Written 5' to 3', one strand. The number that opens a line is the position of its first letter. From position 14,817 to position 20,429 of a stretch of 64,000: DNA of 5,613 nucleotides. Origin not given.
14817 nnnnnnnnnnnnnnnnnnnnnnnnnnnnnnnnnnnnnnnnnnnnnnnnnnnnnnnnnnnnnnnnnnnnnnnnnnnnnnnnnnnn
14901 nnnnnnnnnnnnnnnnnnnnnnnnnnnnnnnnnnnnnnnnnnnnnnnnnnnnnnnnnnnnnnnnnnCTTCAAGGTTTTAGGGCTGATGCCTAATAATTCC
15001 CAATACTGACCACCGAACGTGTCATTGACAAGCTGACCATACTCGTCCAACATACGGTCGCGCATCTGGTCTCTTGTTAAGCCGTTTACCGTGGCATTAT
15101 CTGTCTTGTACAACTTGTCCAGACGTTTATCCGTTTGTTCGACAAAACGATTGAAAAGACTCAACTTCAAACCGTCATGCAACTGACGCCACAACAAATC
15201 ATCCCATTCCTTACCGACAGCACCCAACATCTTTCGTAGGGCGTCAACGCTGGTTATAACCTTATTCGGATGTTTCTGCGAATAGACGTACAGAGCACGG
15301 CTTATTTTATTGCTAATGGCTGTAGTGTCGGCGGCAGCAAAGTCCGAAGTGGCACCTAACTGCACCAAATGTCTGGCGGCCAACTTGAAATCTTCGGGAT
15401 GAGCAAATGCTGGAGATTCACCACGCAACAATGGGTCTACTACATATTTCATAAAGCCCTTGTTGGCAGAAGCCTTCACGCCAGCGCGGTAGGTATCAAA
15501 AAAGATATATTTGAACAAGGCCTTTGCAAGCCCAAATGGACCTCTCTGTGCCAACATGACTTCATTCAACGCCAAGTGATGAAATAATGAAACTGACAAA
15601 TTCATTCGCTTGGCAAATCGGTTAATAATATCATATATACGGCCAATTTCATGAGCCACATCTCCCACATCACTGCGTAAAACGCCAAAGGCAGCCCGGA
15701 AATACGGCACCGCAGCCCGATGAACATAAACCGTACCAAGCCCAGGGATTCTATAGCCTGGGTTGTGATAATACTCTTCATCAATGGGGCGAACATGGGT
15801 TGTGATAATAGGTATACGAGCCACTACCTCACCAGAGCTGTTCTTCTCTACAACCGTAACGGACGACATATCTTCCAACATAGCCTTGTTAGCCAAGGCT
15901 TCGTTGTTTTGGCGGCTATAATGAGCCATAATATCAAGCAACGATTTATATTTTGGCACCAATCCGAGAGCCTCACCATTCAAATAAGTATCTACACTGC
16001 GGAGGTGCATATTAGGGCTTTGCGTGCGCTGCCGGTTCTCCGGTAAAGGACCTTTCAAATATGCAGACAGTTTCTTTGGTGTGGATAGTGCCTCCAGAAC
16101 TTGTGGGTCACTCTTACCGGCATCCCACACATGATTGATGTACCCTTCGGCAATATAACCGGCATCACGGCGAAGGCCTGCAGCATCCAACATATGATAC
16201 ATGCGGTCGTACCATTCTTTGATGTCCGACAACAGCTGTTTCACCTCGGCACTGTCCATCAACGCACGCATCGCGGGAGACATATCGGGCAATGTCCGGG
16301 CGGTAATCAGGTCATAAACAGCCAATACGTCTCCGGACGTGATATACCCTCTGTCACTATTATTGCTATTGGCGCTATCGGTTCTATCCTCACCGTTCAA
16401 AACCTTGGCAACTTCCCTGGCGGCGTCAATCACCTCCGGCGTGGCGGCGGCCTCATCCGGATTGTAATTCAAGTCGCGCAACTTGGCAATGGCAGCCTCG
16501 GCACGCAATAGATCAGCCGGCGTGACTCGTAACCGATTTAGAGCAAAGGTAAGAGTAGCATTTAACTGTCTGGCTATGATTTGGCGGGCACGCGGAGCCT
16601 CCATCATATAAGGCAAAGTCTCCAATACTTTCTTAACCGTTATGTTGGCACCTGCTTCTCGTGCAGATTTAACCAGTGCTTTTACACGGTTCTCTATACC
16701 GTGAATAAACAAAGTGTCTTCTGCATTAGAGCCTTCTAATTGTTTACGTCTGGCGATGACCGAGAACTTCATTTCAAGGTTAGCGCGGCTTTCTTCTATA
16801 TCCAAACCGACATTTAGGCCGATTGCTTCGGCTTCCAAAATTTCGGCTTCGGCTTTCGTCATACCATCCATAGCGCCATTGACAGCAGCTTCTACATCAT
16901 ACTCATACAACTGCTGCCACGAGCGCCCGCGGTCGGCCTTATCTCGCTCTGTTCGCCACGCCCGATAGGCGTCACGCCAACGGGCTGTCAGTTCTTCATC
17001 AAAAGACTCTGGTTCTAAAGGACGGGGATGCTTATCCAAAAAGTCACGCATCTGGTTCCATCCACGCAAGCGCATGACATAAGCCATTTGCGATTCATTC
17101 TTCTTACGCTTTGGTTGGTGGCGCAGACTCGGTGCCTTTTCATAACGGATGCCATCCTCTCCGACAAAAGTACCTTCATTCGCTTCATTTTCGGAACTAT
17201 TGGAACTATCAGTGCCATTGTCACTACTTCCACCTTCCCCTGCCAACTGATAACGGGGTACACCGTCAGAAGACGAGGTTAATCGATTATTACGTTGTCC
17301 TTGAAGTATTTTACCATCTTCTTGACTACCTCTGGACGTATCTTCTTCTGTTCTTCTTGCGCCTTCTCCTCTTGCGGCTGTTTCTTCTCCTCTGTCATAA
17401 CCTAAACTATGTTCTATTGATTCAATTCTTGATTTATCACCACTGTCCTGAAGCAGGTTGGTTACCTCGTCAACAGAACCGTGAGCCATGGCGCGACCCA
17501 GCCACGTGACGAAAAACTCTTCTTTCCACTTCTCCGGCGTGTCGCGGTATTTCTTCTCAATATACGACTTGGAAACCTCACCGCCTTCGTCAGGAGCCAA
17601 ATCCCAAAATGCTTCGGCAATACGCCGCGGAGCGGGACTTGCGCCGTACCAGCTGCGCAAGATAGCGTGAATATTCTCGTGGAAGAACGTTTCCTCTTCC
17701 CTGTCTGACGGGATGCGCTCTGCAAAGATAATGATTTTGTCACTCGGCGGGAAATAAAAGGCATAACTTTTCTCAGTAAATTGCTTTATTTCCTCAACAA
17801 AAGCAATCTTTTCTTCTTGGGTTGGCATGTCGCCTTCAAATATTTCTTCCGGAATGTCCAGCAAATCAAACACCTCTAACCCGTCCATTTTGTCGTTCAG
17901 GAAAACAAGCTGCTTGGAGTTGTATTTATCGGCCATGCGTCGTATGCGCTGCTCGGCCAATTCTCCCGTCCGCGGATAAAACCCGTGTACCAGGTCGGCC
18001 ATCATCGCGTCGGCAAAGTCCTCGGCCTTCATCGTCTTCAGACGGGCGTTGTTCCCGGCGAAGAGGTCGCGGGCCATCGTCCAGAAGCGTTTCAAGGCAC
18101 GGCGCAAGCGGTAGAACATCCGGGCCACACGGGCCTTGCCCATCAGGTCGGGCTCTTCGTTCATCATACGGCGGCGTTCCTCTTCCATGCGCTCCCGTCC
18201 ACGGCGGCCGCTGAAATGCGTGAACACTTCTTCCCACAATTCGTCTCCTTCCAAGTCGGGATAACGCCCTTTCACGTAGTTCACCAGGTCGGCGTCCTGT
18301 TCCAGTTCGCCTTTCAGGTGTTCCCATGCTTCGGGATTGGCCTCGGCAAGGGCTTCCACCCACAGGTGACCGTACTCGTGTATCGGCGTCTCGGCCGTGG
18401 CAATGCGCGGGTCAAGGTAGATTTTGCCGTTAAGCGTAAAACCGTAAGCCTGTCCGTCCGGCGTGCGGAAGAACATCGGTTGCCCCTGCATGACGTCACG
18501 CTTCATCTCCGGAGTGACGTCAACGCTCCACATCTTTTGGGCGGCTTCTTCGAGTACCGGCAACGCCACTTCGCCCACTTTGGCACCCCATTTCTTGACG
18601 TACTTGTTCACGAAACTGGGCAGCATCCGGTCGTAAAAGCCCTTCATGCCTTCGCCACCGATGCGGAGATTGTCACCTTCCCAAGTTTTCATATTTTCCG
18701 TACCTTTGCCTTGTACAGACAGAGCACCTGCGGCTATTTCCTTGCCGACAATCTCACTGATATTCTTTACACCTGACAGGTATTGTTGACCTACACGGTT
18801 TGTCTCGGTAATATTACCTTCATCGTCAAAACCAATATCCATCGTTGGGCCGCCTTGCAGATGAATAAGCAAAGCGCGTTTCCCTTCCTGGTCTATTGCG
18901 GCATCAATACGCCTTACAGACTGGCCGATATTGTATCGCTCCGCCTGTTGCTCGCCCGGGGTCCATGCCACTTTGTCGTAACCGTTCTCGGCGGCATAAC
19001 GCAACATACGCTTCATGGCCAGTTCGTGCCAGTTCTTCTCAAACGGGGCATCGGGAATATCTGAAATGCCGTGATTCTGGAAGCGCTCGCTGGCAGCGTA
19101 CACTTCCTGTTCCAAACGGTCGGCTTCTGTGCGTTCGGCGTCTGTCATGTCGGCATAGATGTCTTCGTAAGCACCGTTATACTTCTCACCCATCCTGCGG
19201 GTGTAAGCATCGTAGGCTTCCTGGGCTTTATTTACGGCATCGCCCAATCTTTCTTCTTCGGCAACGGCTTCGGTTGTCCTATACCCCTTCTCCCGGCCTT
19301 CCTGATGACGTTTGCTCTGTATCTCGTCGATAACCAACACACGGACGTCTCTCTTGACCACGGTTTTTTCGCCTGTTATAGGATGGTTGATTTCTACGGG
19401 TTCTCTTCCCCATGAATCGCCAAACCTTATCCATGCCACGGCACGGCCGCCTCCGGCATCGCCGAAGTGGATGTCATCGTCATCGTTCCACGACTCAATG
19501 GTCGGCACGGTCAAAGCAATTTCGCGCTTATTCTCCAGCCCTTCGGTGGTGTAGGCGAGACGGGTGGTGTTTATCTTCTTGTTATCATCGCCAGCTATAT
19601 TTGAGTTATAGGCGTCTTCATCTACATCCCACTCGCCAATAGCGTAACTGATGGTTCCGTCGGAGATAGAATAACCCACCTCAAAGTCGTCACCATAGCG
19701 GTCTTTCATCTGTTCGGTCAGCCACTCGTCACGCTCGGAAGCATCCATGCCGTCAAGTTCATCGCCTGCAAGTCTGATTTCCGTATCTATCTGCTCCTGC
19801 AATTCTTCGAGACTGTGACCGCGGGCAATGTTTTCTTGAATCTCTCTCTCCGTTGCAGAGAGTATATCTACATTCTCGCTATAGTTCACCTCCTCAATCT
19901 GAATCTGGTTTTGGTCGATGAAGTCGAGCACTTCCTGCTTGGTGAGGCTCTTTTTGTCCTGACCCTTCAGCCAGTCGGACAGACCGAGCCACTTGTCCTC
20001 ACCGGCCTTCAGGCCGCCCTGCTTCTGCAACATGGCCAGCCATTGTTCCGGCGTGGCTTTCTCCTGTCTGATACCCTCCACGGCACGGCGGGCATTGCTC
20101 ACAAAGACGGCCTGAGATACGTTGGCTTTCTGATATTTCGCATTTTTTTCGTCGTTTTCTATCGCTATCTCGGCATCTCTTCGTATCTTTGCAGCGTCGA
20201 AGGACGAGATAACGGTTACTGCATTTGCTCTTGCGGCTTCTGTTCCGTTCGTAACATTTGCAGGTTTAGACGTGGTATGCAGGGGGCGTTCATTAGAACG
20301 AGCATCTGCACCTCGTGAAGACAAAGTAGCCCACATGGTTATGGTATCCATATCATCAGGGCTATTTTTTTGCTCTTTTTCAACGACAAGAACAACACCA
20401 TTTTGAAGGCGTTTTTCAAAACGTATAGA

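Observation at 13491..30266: A single 16.8-kb ORF (5,591 aa) fills more than half of the visible phage module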

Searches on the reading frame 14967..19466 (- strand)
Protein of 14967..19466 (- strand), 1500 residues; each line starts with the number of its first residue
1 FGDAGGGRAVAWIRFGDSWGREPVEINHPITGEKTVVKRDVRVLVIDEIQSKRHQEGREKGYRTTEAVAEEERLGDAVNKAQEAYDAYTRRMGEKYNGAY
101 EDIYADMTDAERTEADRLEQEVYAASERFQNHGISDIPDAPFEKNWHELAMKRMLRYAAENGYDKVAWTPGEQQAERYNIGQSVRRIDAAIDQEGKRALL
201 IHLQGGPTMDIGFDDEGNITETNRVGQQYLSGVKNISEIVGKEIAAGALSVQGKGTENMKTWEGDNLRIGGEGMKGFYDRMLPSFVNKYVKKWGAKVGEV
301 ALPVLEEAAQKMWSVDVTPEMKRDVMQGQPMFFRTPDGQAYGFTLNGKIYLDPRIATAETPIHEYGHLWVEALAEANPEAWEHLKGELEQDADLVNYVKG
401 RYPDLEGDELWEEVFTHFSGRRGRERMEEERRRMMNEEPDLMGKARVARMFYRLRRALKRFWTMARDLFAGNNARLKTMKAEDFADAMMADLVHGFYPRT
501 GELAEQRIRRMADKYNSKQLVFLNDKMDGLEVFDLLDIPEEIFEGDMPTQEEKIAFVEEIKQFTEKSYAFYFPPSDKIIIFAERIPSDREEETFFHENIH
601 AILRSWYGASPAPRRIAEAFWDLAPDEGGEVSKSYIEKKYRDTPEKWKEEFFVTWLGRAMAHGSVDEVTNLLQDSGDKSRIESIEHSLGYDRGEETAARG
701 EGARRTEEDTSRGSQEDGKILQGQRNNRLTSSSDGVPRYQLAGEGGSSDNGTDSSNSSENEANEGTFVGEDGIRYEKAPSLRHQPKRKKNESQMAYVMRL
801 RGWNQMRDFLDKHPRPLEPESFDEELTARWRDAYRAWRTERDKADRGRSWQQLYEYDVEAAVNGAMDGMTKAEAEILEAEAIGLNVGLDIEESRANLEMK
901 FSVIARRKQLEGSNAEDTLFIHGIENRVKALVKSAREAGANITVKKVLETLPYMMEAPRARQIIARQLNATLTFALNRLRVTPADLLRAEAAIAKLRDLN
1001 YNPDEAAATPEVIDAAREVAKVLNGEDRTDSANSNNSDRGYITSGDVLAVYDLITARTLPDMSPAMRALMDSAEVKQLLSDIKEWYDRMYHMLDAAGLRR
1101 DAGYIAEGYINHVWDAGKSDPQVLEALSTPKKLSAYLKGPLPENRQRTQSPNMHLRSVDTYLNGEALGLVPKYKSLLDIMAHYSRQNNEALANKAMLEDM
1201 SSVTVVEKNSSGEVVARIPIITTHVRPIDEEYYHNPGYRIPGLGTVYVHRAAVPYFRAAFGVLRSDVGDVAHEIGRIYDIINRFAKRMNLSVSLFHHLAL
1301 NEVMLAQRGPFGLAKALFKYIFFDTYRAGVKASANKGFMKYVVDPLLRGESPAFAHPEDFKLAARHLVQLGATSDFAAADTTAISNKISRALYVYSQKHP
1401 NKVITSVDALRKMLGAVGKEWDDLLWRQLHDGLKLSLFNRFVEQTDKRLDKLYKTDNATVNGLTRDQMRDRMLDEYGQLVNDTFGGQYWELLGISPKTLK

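Call 4: search_protein_families(library=pfam, proteins=[window:14967-19466:-], max_evalue=0.1)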
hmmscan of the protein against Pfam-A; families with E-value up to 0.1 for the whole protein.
window:14967-19466:- (1500 aa): 0 families

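Call 5: search_protein_families(library=phrogs, proteins=[window:14967-19466:-], max_evalue=0.01)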
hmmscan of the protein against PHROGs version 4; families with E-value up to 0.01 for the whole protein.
window:14967-19466:- (1500 aa): 1 family
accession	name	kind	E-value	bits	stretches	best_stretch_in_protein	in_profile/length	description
phrog_7348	-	lysis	2.2e-14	52.4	1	42-334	1835-2104/2564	endolysin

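Call 107: search_protein_families(library=ncbifam, proteins=[window:14967-19466:-], max_evalue=0.01)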
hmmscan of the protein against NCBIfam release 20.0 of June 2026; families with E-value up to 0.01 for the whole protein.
window:14967-19466:- (1500 aa): 0 families

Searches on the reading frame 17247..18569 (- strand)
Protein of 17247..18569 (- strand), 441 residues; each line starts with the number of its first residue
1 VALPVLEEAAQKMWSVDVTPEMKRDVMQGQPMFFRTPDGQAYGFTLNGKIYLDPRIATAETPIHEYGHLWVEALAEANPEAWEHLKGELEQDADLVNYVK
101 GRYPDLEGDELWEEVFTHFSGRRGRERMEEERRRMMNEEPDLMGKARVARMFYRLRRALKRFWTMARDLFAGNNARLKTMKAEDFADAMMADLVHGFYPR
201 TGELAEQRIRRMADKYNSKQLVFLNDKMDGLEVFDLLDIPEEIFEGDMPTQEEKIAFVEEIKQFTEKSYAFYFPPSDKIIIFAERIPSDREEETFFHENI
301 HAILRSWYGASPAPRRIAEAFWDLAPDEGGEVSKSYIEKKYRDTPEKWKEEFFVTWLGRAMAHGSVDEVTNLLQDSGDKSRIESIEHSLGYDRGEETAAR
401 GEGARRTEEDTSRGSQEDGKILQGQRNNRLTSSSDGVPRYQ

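Call 57: search_protein_families(library=pfam, proteins=[window:17247-18569:-], max_evalue=1)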
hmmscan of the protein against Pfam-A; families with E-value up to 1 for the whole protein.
window:17247-18569:- (441 aa): 1 family
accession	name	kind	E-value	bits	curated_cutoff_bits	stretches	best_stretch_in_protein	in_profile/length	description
PF10263.15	SprT-like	-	0.11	12.8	25.6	0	286-306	56-76/108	SprT-like family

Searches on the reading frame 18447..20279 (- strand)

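Call 57: search_protein_families(library=pfam, proteins=[window:18447-20279:-], max_evalue=1)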
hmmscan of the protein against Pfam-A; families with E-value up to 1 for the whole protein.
window:18447-20279:- (611 aa): 4 families
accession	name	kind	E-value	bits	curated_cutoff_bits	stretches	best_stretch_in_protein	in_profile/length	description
PF23229.2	DUF7067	-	0.054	13.8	27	1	144-165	33-54/56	Alpha-glucan water dikinase, DUF7067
PF11116.13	DUF2624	-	0.16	13.2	24.7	1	110-168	13-71/83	Protein of unknown function (DUF2624)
PF23768.1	DUF7167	-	0.4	11.2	24.4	1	166-204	18-56/60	Domain of unknown function (DUF7167)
PF04908.21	SH3BGR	-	0.8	10.4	21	0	113-176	19-82/99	SH3-binding, glutamic acid-rich protein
